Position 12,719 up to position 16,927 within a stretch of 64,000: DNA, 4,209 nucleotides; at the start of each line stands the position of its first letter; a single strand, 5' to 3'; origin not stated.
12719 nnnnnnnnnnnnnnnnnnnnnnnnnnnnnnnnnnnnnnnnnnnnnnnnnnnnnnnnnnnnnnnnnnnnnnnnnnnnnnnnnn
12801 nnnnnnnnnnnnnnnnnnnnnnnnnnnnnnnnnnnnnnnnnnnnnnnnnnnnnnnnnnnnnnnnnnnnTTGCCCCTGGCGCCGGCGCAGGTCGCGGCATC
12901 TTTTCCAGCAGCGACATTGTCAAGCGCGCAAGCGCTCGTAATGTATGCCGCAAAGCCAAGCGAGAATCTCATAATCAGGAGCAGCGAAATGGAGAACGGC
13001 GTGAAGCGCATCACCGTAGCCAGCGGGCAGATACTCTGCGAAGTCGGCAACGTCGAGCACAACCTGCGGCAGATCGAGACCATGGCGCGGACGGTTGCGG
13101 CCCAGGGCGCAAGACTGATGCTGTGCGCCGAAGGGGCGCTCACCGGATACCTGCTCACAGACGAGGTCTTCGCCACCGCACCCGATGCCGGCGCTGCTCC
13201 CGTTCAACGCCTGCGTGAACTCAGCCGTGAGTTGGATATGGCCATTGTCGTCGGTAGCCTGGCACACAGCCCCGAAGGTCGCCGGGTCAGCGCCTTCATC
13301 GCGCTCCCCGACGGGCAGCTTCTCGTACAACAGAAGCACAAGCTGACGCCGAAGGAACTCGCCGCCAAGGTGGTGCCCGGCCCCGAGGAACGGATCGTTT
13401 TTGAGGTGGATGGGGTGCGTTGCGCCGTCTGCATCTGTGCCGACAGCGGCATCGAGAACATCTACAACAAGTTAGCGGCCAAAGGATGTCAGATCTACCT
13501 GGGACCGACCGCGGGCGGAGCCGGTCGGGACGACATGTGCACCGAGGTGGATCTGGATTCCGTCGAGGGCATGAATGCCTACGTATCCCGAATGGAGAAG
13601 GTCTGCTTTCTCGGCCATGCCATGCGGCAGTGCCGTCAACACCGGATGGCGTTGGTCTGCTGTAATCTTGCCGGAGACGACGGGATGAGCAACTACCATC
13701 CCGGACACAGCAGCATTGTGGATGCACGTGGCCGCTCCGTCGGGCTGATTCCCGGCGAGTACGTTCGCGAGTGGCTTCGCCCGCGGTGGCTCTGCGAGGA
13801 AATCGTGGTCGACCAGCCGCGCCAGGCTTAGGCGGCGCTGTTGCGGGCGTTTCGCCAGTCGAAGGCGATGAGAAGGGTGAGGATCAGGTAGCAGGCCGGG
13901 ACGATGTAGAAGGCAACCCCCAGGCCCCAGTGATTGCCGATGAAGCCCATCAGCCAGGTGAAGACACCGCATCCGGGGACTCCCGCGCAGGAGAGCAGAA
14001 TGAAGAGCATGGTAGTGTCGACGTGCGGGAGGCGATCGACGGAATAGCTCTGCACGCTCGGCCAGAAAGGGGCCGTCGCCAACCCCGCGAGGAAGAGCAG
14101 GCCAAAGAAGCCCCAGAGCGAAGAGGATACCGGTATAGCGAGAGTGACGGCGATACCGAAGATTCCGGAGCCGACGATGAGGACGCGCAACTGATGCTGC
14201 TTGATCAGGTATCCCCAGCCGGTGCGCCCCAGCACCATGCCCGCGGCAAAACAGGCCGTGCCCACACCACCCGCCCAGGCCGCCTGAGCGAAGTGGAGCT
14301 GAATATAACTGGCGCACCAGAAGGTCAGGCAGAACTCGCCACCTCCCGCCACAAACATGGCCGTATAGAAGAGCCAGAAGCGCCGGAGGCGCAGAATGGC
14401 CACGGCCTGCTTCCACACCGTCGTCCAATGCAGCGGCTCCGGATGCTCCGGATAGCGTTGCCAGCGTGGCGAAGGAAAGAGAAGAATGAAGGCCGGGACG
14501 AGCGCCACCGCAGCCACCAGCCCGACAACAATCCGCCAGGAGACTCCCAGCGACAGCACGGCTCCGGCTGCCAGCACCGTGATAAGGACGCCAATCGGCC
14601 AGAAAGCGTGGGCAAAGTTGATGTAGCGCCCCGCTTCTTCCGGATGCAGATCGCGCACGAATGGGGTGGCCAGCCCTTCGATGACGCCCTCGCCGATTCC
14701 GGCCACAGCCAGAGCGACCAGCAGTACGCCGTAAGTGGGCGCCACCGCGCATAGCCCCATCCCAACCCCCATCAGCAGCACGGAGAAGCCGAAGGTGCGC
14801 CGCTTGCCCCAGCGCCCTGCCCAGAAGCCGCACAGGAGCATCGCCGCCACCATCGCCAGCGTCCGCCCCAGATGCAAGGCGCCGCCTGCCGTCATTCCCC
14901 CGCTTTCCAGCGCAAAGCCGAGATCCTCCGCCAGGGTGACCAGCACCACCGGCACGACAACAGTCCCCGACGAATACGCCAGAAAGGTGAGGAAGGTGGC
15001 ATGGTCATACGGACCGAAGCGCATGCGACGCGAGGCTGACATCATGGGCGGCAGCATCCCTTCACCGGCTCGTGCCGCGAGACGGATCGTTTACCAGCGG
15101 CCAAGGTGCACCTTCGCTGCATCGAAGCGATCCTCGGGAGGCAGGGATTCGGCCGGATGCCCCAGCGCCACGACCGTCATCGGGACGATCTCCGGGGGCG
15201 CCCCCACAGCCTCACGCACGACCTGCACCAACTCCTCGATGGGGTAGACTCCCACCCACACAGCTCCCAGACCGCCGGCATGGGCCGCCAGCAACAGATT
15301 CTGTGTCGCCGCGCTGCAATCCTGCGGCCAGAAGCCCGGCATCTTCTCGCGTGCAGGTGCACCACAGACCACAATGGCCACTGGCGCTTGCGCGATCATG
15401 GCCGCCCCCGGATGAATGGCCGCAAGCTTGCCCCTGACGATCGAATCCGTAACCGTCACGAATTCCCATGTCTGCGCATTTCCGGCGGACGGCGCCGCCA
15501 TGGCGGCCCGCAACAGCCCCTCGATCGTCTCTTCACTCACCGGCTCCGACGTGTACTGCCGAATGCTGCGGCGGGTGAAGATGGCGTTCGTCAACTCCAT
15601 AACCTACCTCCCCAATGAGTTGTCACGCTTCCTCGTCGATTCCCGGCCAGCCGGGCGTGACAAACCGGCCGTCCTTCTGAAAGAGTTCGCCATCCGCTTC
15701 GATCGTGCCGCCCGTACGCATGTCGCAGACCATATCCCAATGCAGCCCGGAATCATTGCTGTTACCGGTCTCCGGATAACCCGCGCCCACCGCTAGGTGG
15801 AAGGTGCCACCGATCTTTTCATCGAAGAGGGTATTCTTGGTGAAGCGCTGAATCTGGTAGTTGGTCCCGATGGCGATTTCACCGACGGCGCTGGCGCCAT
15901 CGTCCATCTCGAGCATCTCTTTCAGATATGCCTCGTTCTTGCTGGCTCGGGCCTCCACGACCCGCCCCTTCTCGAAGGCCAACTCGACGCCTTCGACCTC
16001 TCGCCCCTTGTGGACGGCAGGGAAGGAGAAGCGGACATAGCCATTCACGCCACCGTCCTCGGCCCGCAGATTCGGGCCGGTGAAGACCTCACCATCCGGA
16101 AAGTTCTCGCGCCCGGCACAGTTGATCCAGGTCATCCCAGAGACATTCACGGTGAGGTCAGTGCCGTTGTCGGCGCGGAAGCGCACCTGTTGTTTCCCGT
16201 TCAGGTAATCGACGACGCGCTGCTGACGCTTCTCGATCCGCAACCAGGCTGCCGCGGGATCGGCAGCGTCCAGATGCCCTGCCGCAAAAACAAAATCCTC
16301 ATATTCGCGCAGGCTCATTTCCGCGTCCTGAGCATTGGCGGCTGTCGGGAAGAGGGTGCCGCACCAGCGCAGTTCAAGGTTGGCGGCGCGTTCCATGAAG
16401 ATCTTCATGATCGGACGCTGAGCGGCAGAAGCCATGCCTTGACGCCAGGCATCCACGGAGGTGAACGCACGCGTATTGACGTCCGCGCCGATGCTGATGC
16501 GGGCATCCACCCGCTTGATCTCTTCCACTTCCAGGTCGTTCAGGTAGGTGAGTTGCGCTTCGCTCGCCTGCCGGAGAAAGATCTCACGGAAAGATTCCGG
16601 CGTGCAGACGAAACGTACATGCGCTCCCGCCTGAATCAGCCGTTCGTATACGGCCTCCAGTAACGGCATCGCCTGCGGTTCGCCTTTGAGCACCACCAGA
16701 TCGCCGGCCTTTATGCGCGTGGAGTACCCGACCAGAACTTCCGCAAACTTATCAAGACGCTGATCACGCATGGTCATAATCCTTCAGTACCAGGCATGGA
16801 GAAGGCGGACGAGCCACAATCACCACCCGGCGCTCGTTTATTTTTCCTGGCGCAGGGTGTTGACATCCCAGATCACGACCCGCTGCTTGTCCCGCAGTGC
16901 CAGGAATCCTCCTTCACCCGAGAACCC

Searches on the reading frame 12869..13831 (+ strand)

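Call 41: search_protein_families(library=pfam, proteins=[window:12869-13831:+], max_evalue=0.001)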
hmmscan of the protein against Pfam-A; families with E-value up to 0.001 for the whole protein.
window:12869-13831:+ (320 aa): 1 family
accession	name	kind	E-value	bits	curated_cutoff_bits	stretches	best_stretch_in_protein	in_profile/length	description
PF00795.27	CN_hydrolase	-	5.7e-21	75.4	23.2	1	49-291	1-231/256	Carbon-nitrogen hydrolase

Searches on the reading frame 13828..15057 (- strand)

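Call 41: search_protein_families(library=pfam, proteins=[window:13828-15057:-], max_evalue=0.001)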
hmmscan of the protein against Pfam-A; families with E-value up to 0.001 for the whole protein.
window:13828-15057:- (409 aa): 1 family
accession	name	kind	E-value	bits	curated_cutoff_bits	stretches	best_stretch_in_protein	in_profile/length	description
PF07690.21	MFS_1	-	4.1e-35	121.8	33.4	2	21-275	2-253/347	Major Facilitator Superfamily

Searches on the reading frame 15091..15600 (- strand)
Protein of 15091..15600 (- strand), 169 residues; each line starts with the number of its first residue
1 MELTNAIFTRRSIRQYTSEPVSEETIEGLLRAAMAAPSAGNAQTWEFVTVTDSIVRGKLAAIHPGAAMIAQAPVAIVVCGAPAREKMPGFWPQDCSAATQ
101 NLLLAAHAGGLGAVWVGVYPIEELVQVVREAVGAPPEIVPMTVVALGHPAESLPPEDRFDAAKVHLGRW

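Call 42: search_protein_families(library=pfam, proteins=[window:15091-15600:-], max_evalue=0.001)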
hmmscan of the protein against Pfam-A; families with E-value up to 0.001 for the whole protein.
window:15091-15600:- (169 aa): 2 families
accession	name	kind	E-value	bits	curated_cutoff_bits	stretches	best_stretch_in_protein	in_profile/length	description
PF00881.29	Nitroreductase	-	8.1e-28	98.1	23.5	2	8-58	2-52/167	Nitroreductase family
PF14512.11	TM1586_NiRdase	-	5e-12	46.4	27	1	24-56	158-190/215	Putative TM nitroreductase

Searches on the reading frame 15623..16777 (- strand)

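Call 42: search_protein_families(library=pfam, proteins=[window:15623-16777:-], max_evalue=0.001)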
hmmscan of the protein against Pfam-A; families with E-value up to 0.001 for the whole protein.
window:15623-16777:- (384 aa): 1 family
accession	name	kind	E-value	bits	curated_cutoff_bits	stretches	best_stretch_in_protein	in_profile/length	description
PF02073.20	Peptidase_M29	-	4e-93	312.9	27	1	5-372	2-406/406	Thermophilic metalloprotease (M29)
